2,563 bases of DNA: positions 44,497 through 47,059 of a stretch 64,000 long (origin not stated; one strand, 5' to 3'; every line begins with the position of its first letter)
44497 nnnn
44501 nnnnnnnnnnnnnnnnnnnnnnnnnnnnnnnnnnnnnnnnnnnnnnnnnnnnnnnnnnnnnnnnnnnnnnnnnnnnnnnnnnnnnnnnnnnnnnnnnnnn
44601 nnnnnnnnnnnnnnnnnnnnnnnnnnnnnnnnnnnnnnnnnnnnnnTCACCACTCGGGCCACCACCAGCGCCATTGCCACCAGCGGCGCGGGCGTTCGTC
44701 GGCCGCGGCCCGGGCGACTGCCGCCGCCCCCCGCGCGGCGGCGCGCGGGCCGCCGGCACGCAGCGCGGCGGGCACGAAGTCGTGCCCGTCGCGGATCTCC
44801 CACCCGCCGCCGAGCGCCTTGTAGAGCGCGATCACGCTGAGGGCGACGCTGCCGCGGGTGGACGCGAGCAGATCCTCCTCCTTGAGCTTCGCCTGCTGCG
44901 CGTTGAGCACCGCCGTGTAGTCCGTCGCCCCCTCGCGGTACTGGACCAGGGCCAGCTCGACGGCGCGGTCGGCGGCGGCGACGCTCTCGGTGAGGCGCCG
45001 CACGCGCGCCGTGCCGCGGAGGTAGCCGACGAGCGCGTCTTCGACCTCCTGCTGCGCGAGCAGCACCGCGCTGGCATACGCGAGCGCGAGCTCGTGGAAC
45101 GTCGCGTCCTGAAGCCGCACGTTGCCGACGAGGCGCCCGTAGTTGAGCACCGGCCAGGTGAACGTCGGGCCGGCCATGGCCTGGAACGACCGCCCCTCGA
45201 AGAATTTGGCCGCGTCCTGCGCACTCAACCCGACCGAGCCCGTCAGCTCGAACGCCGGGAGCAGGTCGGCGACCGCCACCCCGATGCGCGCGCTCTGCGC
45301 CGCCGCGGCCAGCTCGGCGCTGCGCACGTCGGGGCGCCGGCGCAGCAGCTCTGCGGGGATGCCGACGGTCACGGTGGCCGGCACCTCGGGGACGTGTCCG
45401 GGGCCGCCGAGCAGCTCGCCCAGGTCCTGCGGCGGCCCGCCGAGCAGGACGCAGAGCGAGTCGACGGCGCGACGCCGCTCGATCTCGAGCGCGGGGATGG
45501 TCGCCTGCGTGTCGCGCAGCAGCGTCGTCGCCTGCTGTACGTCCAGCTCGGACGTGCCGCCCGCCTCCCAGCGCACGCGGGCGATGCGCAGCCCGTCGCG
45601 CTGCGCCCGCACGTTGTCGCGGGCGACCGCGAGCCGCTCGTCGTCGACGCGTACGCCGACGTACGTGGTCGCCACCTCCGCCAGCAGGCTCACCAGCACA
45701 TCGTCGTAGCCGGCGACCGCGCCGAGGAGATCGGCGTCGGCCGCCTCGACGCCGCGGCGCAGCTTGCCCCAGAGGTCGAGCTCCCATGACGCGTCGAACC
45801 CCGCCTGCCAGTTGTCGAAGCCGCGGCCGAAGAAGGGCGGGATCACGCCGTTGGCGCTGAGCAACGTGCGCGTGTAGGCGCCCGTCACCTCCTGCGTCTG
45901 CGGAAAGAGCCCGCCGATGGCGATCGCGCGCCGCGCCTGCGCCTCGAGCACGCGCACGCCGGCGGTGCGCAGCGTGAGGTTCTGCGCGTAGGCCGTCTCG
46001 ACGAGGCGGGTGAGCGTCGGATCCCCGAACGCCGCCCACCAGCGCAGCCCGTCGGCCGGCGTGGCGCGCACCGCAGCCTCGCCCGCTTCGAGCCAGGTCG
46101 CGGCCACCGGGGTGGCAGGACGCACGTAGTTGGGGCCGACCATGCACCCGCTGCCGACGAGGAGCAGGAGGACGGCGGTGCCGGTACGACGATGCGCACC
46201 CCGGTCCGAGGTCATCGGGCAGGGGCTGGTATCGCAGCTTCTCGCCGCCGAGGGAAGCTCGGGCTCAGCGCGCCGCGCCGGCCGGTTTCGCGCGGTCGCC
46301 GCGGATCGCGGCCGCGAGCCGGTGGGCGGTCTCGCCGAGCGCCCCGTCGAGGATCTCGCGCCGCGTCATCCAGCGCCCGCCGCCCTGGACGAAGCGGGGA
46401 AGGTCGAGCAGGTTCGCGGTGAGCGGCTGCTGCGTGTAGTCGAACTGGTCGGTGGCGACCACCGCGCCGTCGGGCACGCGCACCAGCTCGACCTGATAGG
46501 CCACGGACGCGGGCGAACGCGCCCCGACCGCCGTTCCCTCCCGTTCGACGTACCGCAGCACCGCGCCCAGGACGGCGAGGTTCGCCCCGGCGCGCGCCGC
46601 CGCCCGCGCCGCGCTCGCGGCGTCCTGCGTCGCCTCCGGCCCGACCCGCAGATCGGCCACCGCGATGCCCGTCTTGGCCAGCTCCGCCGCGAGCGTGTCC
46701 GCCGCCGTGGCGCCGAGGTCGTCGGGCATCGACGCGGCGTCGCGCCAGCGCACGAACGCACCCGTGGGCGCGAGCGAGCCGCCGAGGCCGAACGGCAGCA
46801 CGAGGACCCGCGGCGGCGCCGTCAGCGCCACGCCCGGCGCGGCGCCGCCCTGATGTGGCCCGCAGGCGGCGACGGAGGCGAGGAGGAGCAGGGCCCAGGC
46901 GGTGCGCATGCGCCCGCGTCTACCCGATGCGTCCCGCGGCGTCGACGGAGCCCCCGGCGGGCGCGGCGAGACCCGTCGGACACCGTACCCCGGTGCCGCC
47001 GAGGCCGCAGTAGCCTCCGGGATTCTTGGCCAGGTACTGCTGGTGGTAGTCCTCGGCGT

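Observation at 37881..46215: One-strand supra-operon fusing an RND efflux pump, a phosphofructokinase and an STAS-MlaE/MlaF/MlaD/DUF330 lipid-transport system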

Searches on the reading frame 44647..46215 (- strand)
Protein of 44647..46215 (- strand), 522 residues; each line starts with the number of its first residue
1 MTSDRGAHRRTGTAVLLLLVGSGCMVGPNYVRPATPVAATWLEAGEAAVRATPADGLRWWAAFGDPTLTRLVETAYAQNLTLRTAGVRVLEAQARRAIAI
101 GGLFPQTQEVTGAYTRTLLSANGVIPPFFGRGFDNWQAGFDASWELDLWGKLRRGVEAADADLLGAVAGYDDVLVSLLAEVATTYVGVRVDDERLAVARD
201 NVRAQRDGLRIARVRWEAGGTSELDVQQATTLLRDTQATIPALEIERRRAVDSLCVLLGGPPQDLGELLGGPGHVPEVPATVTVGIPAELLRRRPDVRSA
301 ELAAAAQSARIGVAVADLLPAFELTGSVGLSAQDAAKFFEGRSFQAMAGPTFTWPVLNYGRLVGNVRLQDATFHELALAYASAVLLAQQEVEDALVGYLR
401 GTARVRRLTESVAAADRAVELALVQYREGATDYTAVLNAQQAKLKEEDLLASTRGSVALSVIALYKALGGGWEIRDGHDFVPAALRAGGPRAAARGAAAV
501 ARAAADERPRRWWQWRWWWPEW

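Call 6: search_protein_families(library=pfam, proteins=[window:44647-46215:-])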
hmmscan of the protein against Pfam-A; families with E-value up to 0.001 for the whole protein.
window:44647-46215:- (522 aa): 1 family
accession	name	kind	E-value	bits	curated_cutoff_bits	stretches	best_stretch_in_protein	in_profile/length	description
PF02321.23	OEP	-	1.6e-41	142.6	22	2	289-469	7-187/187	Outer membrane efflux protein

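Call 7: search_protein_families(library=ncbifam, proteins=[window:44647-46215:-])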
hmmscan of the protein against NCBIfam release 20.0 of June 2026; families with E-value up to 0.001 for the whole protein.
window:44647-46215:- (522 aa): 9 families
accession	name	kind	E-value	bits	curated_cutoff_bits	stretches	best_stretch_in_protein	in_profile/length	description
TIGR01845.1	outer_NodT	subfamily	6.4e-96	322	210.05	1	16-471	2-460/460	efflux transporter outer membrane subunit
NF033143.1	efflux_OM_AdeK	equivalog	6.3e-45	153.8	900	1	19-474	20-464/480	multidrug efflux RND transporter AdeIJK outer membrane channel subunit AdeK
NF007347.1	PRK09837.1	subfamily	1.6e-39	136.1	598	1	18-472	12-459/461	Cu(I)/Ag(I) efflux RND transporter outer membrane protein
NF033142.1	efflux_OM_AdeC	exception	1.1e-37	129.7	975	1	64-471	60-461/465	multidrug efflux RND transporter AdeABC outer membrane channel subunit AdeC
NF007390.0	PRK09915.1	equivalog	3.4e-27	95.3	597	1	58-473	59-480/488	MdtP family multidrug efflux transporter outer membrane subunit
TIGR01844.1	type_I_sec_TolC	subfamily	5.2e-23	81.7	225.15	1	67-469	4-398/414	TolC family outer membrane protein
NF008524.1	PRK11459.1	equivalog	4.2e-17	62.1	650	1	39-472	39-476/478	multidrug resistance outer membrane protein MdtQ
NF047721.1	ToxDrgExpTdeA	equivalog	1.3e-16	60.6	550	1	58-470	49-451/455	toxin/drug exporter TdeA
NF052390.1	efflux_OMP_AbuO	equivalog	0.00012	20.9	700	0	69-225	246-397/447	multidrug efflux outer membrane protein AbuO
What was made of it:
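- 44647..46215 (-): Outer-membrane factor of the NodT family, 522 aa. PF02321 OEP; TIGR01845 322 bits against a cutoff of 210 (calls 6, 7).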

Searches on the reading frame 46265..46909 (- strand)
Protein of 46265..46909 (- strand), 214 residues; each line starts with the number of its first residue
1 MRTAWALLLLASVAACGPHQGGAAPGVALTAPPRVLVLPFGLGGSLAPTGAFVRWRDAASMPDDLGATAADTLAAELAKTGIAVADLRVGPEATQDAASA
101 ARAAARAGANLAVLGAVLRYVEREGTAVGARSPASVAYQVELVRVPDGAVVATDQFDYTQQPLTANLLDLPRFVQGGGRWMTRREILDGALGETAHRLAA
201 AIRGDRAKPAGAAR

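Call 34: search_protein_families(library=pfam, proteins=[window:46265-46909:-], max_evalue=0.01)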
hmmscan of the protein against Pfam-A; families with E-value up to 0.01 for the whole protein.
window:46265-46909:- (214 aa): 0 families
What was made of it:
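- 46265..46909 (-): Conserved 214-aa predicted lipoprotein with no family assignment. In the relatives it lies directly upstream of the PFK. No Pfam match (call 34).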
